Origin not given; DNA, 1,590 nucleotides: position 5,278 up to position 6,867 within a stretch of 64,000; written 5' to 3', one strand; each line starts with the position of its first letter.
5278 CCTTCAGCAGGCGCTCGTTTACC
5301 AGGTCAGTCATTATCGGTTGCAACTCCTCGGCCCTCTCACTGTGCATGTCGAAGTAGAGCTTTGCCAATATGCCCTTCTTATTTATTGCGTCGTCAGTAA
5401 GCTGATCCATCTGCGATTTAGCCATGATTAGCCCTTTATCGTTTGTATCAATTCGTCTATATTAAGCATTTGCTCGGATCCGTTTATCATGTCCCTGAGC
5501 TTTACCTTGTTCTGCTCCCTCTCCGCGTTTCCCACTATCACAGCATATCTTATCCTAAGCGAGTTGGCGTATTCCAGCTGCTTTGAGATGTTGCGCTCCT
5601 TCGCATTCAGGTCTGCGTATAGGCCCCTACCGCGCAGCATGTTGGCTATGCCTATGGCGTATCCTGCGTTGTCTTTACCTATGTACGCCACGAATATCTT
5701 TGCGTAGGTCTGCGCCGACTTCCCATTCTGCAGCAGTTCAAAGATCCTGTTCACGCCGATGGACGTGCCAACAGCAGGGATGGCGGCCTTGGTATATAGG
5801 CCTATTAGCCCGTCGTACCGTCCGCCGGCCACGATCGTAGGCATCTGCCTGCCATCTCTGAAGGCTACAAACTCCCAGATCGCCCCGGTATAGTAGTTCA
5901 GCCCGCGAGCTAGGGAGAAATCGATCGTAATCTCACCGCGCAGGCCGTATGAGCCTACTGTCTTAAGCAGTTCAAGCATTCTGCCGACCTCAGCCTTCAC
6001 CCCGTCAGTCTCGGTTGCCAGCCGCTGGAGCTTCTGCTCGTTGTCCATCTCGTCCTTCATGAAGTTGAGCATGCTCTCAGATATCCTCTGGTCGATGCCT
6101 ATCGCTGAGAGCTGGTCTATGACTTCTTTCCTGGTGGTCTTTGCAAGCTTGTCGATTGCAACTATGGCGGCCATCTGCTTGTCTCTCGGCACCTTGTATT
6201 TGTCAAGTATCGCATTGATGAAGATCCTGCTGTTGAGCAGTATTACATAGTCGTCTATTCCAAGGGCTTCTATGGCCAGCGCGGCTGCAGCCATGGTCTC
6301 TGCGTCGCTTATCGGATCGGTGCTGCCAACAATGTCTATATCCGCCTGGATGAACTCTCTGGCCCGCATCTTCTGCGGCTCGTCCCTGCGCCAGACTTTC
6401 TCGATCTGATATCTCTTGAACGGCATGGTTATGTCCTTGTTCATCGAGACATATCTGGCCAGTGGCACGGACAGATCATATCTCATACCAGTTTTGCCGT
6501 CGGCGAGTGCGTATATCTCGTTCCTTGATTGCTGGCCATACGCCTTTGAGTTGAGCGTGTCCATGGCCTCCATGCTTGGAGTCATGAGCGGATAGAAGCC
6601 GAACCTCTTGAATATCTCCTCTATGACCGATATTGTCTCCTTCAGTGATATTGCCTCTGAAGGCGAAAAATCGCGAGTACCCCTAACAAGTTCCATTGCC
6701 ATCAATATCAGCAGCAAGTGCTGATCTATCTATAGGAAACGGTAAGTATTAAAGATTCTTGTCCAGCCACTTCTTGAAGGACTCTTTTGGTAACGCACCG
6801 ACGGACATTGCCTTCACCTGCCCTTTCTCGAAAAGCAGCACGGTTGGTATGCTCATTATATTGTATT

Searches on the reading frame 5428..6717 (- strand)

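Call 91: search_protein_families(library=pfam, proteins=[window:5428-6717:-], max_evalue=0.0001)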
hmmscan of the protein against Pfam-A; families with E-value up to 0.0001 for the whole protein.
window:5428-6717:- (429 aa): 2 families
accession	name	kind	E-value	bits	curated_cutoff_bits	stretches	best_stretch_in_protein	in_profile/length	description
PF13393.11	tRNA-synt_His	-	6.8e-37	127.8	25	1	13-325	1-308/308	Histidyl-tRNA synthetase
PF03129.25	HGTP_anticodon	-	3.8e-15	56.2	21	1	340-428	1-92/94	Anticodon binding domain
